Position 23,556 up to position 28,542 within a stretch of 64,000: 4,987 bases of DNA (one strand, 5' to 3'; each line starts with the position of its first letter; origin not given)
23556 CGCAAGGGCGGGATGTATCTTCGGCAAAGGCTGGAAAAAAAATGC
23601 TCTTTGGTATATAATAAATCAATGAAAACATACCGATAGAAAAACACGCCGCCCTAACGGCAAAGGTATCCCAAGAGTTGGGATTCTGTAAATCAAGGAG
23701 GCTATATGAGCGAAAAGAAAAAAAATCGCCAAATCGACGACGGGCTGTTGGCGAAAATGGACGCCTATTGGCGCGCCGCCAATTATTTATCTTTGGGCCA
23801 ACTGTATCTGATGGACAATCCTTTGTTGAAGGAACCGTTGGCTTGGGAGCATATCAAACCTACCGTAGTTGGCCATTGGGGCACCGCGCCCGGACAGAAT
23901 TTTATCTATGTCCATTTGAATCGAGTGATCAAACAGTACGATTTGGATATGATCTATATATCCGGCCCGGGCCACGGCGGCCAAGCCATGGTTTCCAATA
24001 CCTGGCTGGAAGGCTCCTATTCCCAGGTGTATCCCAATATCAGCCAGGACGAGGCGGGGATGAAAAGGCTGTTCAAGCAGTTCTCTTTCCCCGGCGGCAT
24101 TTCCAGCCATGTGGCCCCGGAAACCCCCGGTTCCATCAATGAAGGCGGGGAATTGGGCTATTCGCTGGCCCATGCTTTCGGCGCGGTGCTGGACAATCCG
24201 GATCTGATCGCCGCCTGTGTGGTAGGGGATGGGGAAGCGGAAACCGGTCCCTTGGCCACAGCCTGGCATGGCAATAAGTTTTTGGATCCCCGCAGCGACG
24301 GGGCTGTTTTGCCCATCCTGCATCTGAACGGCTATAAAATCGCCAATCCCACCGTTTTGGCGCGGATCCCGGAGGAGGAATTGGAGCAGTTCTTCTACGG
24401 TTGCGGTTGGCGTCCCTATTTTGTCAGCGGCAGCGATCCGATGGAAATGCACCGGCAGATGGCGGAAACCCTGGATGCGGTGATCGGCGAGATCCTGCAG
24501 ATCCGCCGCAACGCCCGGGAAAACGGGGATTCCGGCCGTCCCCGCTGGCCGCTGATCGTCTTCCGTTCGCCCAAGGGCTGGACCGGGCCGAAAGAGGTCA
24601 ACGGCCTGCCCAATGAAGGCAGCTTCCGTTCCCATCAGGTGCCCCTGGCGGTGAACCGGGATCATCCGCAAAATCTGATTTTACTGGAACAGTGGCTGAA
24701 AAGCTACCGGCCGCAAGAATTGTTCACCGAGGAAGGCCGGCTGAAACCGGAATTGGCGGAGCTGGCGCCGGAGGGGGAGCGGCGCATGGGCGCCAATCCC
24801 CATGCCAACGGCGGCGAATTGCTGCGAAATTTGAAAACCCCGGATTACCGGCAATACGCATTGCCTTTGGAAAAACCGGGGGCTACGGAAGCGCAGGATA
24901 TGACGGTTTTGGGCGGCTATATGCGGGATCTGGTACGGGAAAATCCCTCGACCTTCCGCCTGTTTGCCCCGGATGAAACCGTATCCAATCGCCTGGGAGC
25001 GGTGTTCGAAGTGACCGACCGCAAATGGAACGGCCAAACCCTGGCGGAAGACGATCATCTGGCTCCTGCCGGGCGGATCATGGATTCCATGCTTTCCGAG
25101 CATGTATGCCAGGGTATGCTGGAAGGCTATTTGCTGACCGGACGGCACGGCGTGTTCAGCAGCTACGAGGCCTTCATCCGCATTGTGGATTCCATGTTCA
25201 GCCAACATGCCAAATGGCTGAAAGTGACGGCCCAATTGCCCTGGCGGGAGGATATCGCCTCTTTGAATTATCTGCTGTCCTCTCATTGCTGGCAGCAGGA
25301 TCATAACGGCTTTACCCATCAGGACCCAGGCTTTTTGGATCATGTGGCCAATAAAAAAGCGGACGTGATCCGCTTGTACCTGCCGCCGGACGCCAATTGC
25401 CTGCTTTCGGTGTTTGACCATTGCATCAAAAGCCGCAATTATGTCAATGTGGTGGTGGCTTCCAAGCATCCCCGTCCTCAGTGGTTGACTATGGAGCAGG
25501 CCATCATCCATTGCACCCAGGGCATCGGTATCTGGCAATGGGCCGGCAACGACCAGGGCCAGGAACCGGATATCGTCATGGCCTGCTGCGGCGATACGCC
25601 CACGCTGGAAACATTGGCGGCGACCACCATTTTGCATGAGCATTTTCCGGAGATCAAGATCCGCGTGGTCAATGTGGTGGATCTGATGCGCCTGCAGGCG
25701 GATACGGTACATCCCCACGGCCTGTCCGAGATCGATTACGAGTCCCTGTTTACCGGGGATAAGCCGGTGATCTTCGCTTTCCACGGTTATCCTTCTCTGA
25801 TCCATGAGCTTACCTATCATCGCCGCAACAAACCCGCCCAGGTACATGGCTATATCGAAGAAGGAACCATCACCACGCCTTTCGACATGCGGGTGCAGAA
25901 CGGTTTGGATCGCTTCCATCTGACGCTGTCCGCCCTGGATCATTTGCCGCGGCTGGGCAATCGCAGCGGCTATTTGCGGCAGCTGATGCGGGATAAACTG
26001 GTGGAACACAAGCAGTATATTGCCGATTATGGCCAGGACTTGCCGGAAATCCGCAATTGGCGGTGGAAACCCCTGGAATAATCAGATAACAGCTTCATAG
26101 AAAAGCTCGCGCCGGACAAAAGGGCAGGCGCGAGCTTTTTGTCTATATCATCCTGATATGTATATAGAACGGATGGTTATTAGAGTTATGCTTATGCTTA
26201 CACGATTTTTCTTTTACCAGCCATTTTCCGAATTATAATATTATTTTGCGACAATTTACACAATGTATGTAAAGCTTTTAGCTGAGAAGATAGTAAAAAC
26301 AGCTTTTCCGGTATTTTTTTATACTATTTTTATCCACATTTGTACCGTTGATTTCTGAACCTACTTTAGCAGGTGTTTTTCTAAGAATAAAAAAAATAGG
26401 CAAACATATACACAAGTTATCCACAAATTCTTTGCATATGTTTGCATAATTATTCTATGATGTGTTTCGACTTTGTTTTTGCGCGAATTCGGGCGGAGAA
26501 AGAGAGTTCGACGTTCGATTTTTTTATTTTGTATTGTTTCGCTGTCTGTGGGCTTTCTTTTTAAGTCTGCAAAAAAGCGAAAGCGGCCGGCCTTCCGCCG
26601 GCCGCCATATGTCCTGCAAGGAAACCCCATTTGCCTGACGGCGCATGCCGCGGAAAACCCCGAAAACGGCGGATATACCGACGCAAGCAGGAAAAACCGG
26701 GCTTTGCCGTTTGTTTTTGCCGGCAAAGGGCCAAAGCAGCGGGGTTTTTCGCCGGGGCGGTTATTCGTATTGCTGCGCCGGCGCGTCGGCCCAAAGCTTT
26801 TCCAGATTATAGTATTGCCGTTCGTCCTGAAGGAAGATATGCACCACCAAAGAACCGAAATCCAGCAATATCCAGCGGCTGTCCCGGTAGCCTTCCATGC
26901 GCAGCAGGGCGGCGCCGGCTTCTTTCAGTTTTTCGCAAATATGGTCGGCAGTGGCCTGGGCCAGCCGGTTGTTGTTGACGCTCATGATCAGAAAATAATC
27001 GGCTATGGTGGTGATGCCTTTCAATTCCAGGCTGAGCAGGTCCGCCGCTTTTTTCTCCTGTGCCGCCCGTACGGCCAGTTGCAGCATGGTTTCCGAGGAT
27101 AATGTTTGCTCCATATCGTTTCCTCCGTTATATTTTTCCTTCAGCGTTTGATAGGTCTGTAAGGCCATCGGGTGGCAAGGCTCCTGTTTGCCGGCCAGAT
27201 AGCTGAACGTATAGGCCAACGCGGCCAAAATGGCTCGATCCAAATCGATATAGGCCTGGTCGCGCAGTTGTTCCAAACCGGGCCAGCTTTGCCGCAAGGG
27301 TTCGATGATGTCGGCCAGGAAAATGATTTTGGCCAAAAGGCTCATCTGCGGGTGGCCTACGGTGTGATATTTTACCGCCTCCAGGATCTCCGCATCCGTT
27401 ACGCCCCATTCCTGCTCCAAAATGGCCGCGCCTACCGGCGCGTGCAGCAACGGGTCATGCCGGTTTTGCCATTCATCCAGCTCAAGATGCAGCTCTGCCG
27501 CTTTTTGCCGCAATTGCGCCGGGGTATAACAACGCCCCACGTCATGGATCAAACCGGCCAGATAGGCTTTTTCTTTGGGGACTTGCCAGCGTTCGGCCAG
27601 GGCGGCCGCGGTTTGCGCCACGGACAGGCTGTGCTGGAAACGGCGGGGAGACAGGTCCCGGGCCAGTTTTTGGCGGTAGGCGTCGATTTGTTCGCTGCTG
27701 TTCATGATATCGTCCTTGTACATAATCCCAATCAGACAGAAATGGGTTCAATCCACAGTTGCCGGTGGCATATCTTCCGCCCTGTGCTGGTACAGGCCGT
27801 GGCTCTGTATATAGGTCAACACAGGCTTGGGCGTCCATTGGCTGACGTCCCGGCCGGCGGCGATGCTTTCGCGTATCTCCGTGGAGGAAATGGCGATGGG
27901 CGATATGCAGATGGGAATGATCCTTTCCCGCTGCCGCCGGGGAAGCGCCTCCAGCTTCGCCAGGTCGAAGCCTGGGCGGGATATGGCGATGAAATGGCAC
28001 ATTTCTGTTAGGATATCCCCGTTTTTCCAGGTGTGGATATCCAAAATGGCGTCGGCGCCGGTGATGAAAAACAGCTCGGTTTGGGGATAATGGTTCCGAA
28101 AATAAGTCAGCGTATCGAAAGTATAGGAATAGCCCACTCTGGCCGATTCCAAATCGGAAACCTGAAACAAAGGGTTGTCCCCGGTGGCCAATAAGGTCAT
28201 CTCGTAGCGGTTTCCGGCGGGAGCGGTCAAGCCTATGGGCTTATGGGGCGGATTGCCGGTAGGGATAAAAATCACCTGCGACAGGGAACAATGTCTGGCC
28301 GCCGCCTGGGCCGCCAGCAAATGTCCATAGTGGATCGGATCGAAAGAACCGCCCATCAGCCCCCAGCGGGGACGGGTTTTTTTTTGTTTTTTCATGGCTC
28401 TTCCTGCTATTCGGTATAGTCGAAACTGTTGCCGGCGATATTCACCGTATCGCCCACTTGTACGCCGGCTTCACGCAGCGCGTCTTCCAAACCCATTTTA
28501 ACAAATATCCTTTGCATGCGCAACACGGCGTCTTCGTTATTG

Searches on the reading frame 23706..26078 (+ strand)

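Call 36: search_protein_families(library=pfam, proteins=[window:23706-26078:+], max_evalue=0.00001)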
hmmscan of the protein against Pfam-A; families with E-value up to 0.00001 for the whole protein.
window:23706-26078:+ (791 aa): 3 families
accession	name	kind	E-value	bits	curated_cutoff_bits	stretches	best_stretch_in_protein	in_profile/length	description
PF09364.15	XFP_N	-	3e-182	605.8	23.7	1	10-371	2-363/364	XFP N-terminal domain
PF09363.15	XFP_C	-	6.7e-91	303.7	23.4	1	587-787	1-202/202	XFP C-terminal domain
PF03894.20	XFP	-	2.2e-85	285.3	22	1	401-576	2-177/177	D-xylulose 5-phosphate/D-fructose 6-phosphate phosphoketolase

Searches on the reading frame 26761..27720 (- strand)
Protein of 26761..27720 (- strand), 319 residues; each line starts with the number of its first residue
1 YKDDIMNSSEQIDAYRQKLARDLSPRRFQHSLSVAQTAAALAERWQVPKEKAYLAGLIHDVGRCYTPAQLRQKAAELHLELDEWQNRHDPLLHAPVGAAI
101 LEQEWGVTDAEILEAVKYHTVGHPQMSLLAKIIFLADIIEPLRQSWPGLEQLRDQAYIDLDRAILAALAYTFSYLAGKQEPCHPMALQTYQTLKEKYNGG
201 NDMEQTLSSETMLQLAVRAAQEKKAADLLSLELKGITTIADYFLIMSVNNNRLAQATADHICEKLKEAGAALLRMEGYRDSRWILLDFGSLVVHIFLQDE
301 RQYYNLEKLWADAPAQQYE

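Call 100: search_protein_families(library=pfam, proteins=[window:26761-27720:-], max_evalue=0.0001)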
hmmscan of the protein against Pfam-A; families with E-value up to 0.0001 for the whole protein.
window:26761-27720:- (319 aa): 3 families
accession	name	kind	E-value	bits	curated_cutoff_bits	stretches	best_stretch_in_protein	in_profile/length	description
PF02410.21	RsfS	-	5.9e-30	103.8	21.6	1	215-310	2-98/98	Ribosomal silencing factor during starvation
PF01966.28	HD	-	2.8e-19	69.9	22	1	27-140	1-114/116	HD domain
PF08668.18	HDOD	-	5e-10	39.6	22.9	1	28-120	96-194/196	HDOD domain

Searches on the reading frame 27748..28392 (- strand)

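Call 100: search_protein_families(library=pfam, proteins=[window:27748-28392:-], max_evalue=0.0001)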
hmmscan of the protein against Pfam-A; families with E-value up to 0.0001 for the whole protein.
window:27748-28392:- (214 aa): 1 family
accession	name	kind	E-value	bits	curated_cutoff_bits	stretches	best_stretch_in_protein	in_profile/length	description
PF01467.32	CTP_transf_like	-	8.3e-25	88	21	1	12-175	1-132/133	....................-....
